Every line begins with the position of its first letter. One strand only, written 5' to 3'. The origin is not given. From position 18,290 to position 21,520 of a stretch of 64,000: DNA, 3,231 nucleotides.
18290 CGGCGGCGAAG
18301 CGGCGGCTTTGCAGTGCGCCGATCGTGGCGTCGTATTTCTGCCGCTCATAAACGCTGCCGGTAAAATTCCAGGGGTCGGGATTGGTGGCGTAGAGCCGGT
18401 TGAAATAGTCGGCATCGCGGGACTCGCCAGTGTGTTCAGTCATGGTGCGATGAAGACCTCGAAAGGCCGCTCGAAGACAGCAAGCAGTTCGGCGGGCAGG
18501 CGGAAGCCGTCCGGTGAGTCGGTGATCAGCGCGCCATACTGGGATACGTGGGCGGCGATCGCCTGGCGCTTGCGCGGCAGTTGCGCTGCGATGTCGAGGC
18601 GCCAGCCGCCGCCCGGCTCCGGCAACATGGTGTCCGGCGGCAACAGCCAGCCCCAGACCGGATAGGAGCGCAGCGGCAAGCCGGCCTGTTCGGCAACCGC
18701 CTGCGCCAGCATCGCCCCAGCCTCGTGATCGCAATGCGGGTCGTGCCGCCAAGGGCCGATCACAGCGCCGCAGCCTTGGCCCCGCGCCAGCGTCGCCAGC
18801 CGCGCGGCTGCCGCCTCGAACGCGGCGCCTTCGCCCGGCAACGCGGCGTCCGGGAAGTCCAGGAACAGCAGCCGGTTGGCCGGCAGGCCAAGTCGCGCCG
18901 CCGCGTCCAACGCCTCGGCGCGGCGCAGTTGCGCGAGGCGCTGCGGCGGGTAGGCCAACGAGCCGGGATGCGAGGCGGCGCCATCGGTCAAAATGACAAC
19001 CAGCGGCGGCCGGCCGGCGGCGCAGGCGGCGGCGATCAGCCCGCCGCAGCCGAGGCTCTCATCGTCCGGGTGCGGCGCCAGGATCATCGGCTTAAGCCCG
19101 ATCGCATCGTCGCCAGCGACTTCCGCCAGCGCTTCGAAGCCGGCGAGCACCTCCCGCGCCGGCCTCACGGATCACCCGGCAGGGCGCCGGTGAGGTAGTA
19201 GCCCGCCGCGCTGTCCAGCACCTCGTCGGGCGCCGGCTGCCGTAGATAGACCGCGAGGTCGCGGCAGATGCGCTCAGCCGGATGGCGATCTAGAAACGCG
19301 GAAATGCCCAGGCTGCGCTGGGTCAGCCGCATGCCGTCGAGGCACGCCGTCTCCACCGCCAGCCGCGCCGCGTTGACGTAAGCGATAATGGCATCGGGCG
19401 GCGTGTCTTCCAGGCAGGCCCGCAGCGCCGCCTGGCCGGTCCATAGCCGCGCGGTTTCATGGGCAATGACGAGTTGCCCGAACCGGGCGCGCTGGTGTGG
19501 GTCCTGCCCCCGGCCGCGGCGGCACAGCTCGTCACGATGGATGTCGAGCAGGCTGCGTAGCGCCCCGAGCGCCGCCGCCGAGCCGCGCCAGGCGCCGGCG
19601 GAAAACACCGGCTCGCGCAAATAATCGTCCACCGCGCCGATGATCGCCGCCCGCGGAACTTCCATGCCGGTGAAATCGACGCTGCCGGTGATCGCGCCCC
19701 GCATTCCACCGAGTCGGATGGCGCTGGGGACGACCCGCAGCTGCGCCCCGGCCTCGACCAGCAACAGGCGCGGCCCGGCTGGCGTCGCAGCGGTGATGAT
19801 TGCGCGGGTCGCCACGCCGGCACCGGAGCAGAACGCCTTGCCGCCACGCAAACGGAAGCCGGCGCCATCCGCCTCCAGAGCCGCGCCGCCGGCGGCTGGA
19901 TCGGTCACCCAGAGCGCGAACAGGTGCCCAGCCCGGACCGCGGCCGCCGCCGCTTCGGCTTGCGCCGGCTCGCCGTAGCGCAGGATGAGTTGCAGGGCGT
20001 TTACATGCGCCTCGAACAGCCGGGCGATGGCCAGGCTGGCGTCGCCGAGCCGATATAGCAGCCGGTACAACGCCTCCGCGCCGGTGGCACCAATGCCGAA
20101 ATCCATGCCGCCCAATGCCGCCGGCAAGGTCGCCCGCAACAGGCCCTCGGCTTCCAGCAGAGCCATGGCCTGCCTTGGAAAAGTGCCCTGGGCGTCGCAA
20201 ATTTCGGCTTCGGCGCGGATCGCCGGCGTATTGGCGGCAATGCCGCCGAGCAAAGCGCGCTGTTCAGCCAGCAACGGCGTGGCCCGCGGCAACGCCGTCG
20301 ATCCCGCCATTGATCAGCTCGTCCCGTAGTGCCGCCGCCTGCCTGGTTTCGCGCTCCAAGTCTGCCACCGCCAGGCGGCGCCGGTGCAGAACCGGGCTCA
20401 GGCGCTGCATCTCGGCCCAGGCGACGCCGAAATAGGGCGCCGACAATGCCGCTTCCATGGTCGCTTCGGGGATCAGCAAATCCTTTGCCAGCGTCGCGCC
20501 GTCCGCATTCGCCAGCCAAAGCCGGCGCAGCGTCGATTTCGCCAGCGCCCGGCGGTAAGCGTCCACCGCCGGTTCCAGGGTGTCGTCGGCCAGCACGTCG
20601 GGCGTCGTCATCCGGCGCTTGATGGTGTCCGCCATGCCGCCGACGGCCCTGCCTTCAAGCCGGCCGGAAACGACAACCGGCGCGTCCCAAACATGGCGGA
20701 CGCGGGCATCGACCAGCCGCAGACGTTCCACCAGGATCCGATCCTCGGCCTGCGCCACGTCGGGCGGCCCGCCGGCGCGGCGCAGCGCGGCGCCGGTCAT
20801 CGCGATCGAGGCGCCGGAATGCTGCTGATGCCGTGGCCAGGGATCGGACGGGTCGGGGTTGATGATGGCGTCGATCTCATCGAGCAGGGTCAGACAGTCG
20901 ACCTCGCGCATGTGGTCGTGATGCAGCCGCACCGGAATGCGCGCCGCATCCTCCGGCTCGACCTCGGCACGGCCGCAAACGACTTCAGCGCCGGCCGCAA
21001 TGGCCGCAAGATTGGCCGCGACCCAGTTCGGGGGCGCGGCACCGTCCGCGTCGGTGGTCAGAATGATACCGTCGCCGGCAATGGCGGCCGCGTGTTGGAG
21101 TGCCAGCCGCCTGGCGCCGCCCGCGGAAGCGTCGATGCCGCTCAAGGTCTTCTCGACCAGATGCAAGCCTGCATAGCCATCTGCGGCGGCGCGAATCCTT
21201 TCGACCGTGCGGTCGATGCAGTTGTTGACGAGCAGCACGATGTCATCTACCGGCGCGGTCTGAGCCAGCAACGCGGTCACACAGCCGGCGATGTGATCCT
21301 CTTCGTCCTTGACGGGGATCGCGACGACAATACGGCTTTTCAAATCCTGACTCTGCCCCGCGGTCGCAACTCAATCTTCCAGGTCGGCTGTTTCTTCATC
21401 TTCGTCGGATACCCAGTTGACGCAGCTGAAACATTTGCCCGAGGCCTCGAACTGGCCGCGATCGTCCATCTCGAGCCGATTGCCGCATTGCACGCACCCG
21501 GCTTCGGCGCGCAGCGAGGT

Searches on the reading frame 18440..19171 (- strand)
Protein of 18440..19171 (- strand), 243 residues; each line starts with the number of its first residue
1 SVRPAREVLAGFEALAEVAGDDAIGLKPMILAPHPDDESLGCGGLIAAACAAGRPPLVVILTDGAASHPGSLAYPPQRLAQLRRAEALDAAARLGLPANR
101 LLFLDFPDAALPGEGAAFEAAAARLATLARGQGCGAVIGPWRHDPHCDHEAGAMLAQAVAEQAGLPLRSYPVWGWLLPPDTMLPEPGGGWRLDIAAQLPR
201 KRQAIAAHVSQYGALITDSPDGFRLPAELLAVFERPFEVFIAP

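Call 6: search_protein_families(library=pfam, proteins=[window:18440-19171:-])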
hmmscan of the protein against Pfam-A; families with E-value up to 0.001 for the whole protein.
window:18440-19171:- (243 aa): 1 family
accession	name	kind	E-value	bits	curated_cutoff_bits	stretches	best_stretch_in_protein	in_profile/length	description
PF02585.22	PIG-L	-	7.3e-23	81.9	28.2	1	29-158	1-127/129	GlcNAc-PI de-N-acetylase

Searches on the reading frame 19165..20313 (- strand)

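Call 7: search_protein_families(library=pfam, proteins=[window:19165-20313:-])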
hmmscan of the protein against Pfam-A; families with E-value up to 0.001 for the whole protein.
window:19165-20313:- (382 aa): 2 families
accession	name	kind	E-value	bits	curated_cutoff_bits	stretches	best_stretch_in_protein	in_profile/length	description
PF02771.21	Acyl-CoA_dh_N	-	1.1e-06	29.4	22.9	1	33-121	20-104/113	Acyl-CoA dehydrogenase, N-terminal domain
PF02770.24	Acyl-CoA_dh_M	-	0.00024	21.7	33.3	1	143-215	17-95/97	Acyl-CoA dehydrogenase, middle domain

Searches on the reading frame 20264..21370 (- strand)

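Call 7: search_protein_families(library=pfam, proteins=[window:20264-21370:-])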
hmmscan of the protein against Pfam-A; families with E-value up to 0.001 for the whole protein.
window:20264-21370:- (368 aa): 2 families
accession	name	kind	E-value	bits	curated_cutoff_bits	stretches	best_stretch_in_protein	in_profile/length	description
PF00535.33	Glycos_transf_2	-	3.2e-12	47.1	23.3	1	16-150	2-130/168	Glycosyl transferase family 2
PF13641.12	Glyco_tranf_2_3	-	7.4e-05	23.3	27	1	14-138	3-126/230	Glycosyltransferase like family 2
